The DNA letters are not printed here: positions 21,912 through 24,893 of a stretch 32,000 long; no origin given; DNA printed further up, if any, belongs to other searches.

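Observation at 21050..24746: Translationally coupled AAA+ ATPase plus cytoplasmic subtilase: an IetA/IetS-like conflict module in a planctomycete-like accessory island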

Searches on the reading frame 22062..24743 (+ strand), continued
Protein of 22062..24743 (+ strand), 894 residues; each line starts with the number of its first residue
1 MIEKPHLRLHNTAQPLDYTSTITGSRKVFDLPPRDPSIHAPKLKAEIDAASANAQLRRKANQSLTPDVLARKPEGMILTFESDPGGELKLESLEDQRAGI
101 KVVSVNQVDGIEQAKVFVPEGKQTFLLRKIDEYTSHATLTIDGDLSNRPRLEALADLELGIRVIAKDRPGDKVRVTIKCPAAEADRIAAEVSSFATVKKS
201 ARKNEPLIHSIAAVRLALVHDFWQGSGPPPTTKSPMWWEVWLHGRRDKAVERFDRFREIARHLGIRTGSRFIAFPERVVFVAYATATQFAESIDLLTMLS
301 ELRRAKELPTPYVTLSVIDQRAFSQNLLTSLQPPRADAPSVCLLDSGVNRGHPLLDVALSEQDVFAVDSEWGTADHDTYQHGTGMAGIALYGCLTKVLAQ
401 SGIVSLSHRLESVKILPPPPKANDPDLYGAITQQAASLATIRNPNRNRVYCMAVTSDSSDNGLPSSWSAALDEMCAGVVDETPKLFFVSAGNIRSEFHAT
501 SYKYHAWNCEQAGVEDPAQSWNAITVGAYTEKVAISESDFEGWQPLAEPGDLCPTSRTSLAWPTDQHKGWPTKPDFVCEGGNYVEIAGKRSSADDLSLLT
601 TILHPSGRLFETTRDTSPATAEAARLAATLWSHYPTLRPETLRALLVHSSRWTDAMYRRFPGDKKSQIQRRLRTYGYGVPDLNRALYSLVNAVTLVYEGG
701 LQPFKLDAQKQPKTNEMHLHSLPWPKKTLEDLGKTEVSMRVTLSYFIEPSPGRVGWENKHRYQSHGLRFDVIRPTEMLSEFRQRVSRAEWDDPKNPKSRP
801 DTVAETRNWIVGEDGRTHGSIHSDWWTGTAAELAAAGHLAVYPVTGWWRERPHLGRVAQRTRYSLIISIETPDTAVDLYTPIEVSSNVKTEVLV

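Call 26: search_dna_similar(query=window:22062-24743:+, collection=plasmids, mode=protein, max_rows=40, rows=spread)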
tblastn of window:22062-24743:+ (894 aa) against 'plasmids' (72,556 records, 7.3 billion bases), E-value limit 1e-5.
Records with a match: 488; places in all: 497; records where one place covers at least 80% of the query: 338.
Best place of each record, by identity: <60% 488.
By first word of the organism name: Klebsiella 213; Agrobacterium 55; Rhizobium 40; Burkholderia 25; Enterobacter 14; Bradyrhizobium 12; Acetobacter 12; Rhodococcus 7; Leptolyngbya 7; Sinorhizobium 6; and 52 more.
By predicted mobility (MOB-suite, as given by PLSDB): conjugative 342; non-mobilizable 116; mobilizable 30.
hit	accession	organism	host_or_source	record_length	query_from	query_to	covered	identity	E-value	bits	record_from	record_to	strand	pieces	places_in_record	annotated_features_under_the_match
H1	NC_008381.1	Rhizobium johnstonii 3841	-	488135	4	883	98%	39.5%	1e-155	514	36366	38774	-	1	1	S8 family peptidase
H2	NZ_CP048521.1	Agrobacterium tumefaciens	walnut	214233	5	894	100%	38.5%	1e-144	481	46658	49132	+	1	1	S8 family peptidase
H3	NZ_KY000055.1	Agrobacterium rubi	-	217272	5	894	100%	38.4%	5e-144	480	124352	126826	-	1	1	S8 family peptidase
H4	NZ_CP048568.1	Agrobacterium tumefaciens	walnut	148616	5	894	100%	38.3%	8e-143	476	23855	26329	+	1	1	S8 family peptidase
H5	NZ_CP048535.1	Agrobacterium tumefaciens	walnut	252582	5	894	100%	38.2%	2e-144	481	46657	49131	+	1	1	S8 family peptidase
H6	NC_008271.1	Rhodococcus jostii RHA1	-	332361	3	894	100%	37.5%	7e-142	473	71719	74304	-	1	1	S8 family peptidase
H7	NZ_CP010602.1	Phaeobacter inhibens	cell culture,clam larvae aquaculture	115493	5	894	100%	35.7%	8e-125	424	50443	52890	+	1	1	S8 family peptidase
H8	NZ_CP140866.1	Rhizobium leguminosarum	Trifolium pratense,whole organism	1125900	146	883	83%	41.4%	8e-149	494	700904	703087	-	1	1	record has no annotation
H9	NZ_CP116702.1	Agrobacterium tumefaciens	Yarrow,cell culture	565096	160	894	82%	39.6%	8e-129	435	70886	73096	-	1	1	S8 family peptidase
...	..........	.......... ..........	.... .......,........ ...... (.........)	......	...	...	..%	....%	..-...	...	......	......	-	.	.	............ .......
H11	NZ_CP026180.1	Klebsiella pneumoniae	-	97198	161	883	81%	38.4%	5e-133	447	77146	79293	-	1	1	S8 family peptidase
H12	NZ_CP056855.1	Klebsiella pneumoniae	culture,Freshwater sample from ...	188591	161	883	81%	38.4%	5e-133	447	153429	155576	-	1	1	S8 family peptidase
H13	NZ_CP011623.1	Klebsiella pneumoniae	Homo sapiens,urine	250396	161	883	81%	38.4%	5e-133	447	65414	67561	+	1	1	S8 family peptidase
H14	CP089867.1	Klebsiella pneumoniae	Homo sapiens,blood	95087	161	883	81%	38.4%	5e-133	447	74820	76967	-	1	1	S8 family peptidase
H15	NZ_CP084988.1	Klebsiella pneumoniae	Homo sapiens,blood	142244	161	883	81%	38.4%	6e-133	447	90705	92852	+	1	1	S8 family peptidase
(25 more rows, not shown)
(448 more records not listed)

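Call 27: get_annotated_region(hit=H2, flank=4000)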
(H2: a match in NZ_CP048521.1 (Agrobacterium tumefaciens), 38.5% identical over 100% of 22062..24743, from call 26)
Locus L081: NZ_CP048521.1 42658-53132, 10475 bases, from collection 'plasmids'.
description: Agrobacterium tumefaciens strain Sta005 plasmid pTi, complete sequence
organism: Agrobacterium tumefaciens (NCBI taxid 358)
taxonomy: Bacteria; Pseudomonadota; Alphaproteobacteria; Hyphomicrobiales; Rhizobiaceae; Agrobacterium; Agrobacterium tumefaciens
host: -; source: walnut; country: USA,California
typing (MOB-suite, as given by PLSDB): conjugative; replicon rep_cluster_490; relaxase MOBQ; mating-pair formation MPF_T
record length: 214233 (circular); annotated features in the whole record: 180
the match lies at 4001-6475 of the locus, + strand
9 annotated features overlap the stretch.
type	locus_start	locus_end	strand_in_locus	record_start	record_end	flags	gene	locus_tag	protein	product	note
CDS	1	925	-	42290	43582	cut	-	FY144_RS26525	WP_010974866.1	NtaA/DmoA family FMN-dependent monooxygenase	GO:0008152 - metabolic process [Evidence IEA]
CDS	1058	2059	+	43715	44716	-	-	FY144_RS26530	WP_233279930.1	LysR family transcriptional regulator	-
CDS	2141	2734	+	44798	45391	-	-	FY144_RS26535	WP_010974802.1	DUF6088 family protein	-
CDS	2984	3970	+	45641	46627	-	-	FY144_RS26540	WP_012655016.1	ATP-binding protein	-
CDS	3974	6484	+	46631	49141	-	-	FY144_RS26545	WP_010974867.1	S8 family peptidase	-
CDS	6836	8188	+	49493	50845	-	-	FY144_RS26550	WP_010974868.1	LLM class flavin-dependent oxidoreductase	-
CDS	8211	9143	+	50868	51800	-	-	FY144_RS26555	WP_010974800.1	aliphatic sulfonate ABC transporter substrate-binding protein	GO:0042918 - alkanesulfonate transport [Evidence IEA]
CDS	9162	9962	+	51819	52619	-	ssuC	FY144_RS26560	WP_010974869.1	aliphatic sulfonate ABC transporter permease SsuC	GO:0055085 - transmembrane transport [Evidence IEA]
CDS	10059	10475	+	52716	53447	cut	-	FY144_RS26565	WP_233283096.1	ATP-binding cassette domain-containing protein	-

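Call 52: search_protein_families(library=pfam, proteins=[L033:3701-5860:+, L033:5860-7005:+, L061:1582-4848:+], max_evalue=0.0001)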
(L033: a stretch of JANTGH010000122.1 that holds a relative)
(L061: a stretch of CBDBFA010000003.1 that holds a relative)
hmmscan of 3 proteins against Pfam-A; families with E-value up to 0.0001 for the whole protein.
L033:3701-5860:+ (720 aa): 3 families
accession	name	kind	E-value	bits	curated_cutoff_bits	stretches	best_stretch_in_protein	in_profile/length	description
PF02384.22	N6_Mtase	-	6.8e-76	256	20.4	1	155-441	2-279/311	N-6 DNA Methylase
PF12161.14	HsdM_N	-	1.1e-17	65.3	24.5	1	9-147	1-135/135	HsdM N-terminal domain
PF05175.20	MTS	-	1.6e-06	28.3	23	1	189-288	21-112/170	Methyltransferase small domain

L033:5860-7005:+ (382 aa): 1 family
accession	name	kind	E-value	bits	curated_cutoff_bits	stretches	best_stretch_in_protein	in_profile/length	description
PF01420.25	Methylase_S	-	2.7e-32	112.7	22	2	5-153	8-168/168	Type I restriction modification DNA specificity domain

L061:1582-4848:+ (1089 aa): 1 family
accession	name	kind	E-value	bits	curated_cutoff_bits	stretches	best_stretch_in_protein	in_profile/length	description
PF01555.25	N6_N4_Mtase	-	2.6e-34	119.6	26.7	1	175-495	1-217/221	DNA methylase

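Call 57: find_encoding_contigs(protein=P0002, flank=8000, max_places=3)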
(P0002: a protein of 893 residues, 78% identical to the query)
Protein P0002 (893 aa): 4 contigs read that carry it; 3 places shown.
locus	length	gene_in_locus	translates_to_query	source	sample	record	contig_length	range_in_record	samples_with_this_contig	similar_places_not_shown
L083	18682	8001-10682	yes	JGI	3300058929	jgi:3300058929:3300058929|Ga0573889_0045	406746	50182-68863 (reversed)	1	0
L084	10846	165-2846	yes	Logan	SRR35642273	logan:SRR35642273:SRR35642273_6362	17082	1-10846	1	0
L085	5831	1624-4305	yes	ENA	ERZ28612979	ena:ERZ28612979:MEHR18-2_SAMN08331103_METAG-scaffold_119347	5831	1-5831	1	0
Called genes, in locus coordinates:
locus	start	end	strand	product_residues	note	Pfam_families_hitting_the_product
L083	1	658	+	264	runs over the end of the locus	-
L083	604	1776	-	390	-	PF00589:Phage_integrase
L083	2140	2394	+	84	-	-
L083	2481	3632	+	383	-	PF17761:DUF1016_N, PF06250:YhcG_C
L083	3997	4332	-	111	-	PF19663:DUF6166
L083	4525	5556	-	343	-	-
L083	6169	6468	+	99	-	-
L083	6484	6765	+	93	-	-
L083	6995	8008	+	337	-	PF00004:AAA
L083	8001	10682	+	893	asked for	PF00082:Peptidase_S8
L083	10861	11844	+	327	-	PF02899:Phage_int_SAM_1 (weak), PF13495:Phage_int_SAM_4 (weak), PF00589:Phage_integrase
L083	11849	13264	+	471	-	PF18860:AbiJ_NTD3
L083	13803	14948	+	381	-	PF02321:OEP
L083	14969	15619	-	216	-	PF19897:DUF6370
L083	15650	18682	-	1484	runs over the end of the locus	PF00873:ACR_tran, PF03176:MMPL (weak), PF00873:ACR_tran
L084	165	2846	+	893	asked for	PF00082:Peptidase_S8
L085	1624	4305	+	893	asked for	PF00082:Peptidase_S8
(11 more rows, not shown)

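Call 64: list_cluster_members(proteins=[P0001, window:21050-22066:+, window:21056-22066:+])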
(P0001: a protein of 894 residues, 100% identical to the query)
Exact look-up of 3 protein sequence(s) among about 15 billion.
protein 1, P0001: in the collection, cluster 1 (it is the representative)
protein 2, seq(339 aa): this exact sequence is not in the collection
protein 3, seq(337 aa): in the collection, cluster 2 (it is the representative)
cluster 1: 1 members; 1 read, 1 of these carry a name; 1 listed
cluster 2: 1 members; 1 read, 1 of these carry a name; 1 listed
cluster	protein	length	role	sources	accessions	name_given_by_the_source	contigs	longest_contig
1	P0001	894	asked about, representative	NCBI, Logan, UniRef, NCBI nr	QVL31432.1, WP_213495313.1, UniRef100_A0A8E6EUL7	S8 family peptidase [Telmatocola sphagniphila] | S8 family peptidase n=1 Tax=Telmatocola sphagniphila TaxID=1123043 RepID=A0A8E6EUL7_9BACT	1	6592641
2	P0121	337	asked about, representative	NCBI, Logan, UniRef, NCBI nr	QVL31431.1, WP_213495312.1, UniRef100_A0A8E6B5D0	ATP-binding protein [Telmatocola sphagniphila] | ATP-binding protein n=1 Tax=Telmatocola sphagniphila TaxID=1123043 RepID=A0A8E6B5D0_9BACT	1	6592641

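Call 68: search_protein_families(library=ncbifam, proteins=[L081:2984-3967:+, L081:3974-6481:+], max_evalue=0.00001)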
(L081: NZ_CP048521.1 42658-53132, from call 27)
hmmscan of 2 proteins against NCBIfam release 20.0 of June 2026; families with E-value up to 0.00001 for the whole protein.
L081:2984-3967:+ (328 aa): 12 families
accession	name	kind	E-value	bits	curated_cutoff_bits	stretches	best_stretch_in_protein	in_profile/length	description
NF042959.1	IteA_antiphage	equivalog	1.4e-58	198.8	510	1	15-318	15-320/367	anti-phage ATPase IteA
NF003069.1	PRK03992.1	subfamily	1.4e-33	116.6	500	1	111-320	153-370/379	proteasome-activating nucleotidase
TIGR01242.2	TIGR01242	subfamily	5.4e-31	107.9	500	1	113-321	138-354/362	proteasome-activating nucleotidase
TIGR01241.2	FtsH_fam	equivalog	1.3e-29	103.5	600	1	124-319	196-399/598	ATP-dependent zinc metalloprotease FtsH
NF047747.1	PrtsmActNtasePan2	equivalog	3.2e-27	95.8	700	1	111-319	173-389/397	proteasome-activating nucleotidase Pan2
TIGR01243.1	CDC48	subfamily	4.3e-26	91.4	802.65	1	112-302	201-396/733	CDC48 family AAA ATPase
NF047748.1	PrtsmActNtasePan1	equivalog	1.6e-25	90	750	1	104-319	163-386/405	proteasome-activating nucleotidase Pan1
NF008004.0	PRK10733.1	equivalog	2.3e-23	82.1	1008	1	123-305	185-375/644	ATP-dependent zinc metalloprotease FtsH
NF041006.2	cell_div_CdvC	equivalog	6.9e-23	81.1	650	1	82-298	95-318/370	cell division protein CdvC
TIGR03689.1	pup_AAA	equivalog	4.6e-15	55.3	504.75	1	110-292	203-400/512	proteasome ATPase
TIGR03922.1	T7SS_EccA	equivalog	1.2e-08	34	466.65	1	123-250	312-448/557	type VII secretion AAA-ATPase EccA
NF003229.0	PRK04195.1-5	equivalog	7.2e-06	25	280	1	122-210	42-128/413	replication factor C large subunit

L081:3974-6481:+ (836 aa): 1 family
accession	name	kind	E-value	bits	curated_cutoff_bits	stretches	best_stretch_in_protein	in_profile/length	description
NF042956.1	IteS_antiphage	equivalog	1.7e-10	39.9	900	1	239-648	206-576/747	S8 family anti-phage peptidase IteS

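Call 69: search_dna_similar(query=window:22062-24743:+, collection=phages, mode=protein, max_rows=12)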
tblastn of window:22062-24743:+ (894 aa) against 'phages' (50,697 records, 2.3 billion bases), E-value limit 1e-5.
Records with a match: 2; places in all: 2; records where one place covers at least 80% of the query: 0.
Best place of each record, by identity: <60% 2.
By first word of the organism name: Bacteriophage 1; Salmonella 1.
By host as written in the record: - 1; Salmonella enterica subsp. enterica serovar Kentucky 1.
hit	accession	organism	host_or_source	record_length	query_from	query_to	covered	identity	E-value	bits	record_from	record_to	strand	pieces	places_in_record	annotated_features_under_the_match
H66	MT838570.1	Bacteriophage sp.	human fecal samples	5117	203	894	77%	34.4%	7e-91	321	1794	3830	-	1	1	record has no annotation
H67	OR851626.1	Salmonella phage S.Kent 1-2-1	Salmonella enterica subsp. enterica ...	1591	546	891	39%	43.7%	2e-70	247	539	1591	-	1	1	record has no annotation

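Call 83: search_solved_structures(query=A1, max_evalue=0.00001)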
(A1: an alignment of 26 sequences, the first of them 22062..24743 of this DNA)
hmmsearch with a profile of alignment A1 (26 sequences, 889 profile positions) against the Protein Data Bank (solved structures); distinct sequences matched with E-value up to 0.00001: 0.
